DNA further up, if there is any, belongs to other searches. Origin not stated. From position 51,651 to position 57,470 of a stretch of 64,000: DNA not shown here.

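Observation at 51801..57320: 1839-aa giant surface protein: >25 LVIVD-like beta-propeller blades, internal Pro/Thr linker, long AEQ coiled coil and distinct C-terminal domain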

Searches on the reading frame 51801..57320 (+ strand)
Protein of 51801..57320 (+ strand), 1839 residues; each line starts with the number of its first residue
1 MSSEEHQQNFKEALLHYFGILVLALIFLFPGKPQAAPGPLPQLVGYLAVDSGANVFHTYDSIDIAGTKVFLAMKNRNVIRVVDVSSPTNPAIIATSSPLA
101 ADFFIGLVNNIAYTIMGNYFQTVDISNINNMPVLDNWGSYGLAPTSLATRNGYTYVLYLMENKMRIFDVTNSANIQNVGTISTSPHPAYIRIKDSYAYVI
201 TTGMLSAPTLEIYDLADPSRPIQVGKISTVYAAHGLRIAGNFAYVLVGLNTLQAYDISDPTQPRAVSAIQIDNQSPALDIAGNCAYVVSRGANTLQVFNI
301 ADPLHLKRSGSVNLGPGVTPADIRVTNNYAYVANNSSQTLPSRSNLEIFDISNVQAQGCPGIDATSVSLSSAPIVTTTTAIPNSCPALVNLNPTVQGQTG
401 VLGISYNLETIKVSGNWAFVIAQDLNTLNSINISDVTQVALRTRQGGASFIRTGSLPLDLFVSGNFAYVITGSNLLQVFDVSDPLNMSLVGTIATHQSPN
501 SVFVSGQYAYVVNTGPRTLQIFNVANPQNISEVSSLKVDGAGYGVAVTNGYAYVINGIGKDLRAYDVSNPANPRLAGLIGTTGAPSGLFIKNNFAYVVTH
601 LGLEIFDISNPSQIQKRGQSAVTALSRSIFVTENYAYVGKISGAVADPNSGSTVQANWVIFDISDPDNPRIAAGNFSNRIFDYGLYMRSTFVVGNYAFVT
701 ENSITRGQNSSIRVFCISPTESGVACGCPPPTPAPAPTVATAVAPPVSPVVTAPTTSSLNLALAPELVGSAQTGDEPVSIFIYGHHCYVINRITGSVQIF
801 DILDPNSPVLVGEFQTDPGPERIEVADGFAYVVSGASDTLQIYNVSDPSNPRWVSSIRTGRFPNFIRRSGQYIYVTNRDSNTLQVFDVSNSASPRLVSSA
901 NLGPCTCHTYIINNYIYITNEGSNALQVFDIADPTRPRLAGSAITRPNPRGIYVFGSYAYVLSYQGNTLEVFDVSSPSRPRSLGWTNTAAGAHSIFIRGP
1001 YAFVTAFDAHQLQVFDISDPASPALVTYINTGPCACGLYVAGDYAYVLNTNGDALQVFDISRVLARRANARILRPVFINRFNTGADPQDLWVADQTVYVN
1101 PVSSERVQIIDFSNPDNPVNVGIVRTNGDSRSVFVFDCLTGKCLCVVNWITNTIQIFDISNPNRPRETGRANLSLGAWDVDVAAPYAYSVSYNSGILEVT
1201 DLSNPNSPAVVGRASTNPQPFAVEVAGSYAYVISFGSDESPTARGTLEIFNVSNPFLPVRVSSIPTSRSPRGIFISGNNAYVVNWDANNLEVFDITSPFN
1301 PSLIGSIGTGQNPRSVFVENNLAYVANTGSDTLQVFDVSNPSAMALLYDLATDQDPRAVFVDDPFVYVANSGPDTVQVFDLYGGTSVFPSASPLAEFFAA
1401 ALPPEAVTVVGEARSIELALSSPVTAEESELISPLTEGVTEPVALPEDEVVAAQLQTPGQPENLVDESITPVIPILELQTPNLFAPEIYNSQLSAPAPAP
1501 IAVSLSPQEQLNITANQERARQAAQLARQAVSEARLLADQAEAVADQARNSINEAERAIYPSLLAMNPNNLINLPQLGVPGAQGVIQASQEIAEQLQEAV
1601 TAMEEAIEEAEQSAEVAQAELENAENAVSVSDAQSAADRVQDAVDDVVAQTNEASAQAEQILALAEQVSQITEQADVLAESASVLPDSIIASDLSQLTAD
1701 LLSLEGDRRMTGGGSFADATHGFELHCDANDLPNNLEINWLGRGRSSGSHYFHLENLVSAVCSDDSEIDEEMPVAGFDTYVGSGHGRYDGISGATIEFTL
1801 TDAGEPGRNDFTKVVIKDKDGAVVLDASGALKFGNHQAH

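Call 3: search_protein_families(library=pfam, proteins=[window:51801-57317:+], max_evalue=1)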
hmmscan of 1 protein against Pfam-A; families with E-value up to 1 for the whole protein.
window:51801-57317:+ (1839 aa): 10 families
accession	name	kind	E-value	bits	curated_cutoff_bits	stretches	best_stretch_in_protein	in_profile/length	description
PF08309.17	LVIVD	-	1.6e-69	229.5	20.2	14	459-495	6-42/42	LVIVD repeat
PF09826.15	Beta_propel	-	2.1e-22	80.1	22.4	3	154-296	22-131/495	Beta propeller domain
PF05694.17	SBP56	-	3.8e-21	75.8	34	3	1141-1173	315-347/453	56kDa selenium binding protein (SBP56)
PF10282.15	Lactonase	-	2.1e-14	53.9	21.7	3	810-890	236-322/344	Lactonase, 7-bladed beta-propeller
PF23388.1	DUF7099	-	1.7e-11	44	30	2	153-265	44-157/366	Domain of unknown function (DUF7099)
PF25172.1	Beta-prop_WDR3_2nd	-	1.4e-05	24.9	140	0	470-537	16-80/293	WDR3 second beta-propeller domain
PF20249.3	VasX_N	-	0.046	14.2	27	0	149-177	50-78/156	VasX toxin N-terminal region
PF10295.14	DUF2406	-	0.053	14.6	27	0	1152-1167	32-47/63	Uncharacterised protein (DUF2406)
PF13514.12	AAA_27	-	0.078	13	22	1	1507-1648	64-200/206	AAA domain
PF23568.1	ARM_LIN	-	0.12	12.1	27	1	1587-1663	44-118/230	E3 ubiquitin-protein ligase LIN-like, ARM repeat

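Call 4: search_protein_families(library=ncbifam, proteins=[window:51801-57317:+], max_evalue=1)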
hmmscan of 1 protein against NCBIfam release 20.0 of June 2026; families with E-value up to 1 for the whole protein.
window:51801-57317:+ (1839 aa): 12 families
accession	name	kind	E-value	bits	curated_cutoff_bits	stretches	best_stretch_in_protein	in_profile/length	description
TIGR04312.1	choice_anch_B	subfamily_domain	6.4e-40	137.6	100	10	124-272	22-175/364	choice-of-anchor B family protein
TIGR03866.1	PQQ_ABC_repeats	subfamily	9.5e-15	54.4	287.3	4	1278-1381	11-112/310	PQQ-dependent catabolism-associated beta-propeller protein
NF008258.1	PRK11028.1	equivalog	1.1e-07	31.3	370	1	871-1061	3-206/330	6-phosphogluconolactonase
NF052453.1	MthilOxMtoX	equivalog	7.9e-07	27.8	650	0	831-877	304-352/408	methanethiol oxidase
NF038117.1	choice_anch_I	subfamily_domain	8.7e-06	24.9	300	1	1001-1031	394-424/458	choice-of-anchor I family protein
NF041523.1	post_COAP_1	domain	0.00037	20.9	40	1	1783-1839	63-114/115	post-COAP-1 domain-containing protein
NF048007.1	MmpL3Stblzr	equivalog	0.001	18.3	600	2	1304-1378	84-159/366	MmpL3/TtfA transport complex stabilizer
TIGR02276.1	beta_rpt_yvtn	repeat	0.0012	18.8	27.85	2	869-891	2-24/42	beta-propeller repeat protein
NF045487.1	ASRP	equivalog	0.0037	15.9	300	1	1589-1706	147-263/593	archaea-specific SMC-related protein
NF050136.1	PGL_lacton_Staph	exception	0.011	14.7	500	0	868-892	249-273/341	6-phosphogluconolactonase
TIGR00496.1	frr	equivalog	0.34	10.5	149.1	1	1525-1651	44-169/176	ribosome recycling factor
NF002572.0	PRK02224.1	equivalog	0.47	8.6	1087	1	1528-1678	338-448/888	DNA double-strand break repair ATPase Rad50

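Call 15: find_encoding_contigs(protein=window:51801-57320:+, flank=10000, max_places=4)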
Protein window:51801-57320:+ (1839 aa): 1 contig read that carries it; 1 place shown.
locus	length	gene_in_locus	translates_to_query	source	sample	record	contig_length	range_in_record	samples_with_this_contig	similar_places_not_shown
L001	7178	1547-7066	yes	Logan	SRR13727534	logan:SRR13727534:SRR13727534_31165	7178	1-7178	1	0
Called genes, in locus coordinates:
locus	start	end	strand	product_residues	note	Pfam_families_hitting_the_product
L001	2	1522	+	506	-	?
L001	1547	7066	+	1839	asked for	-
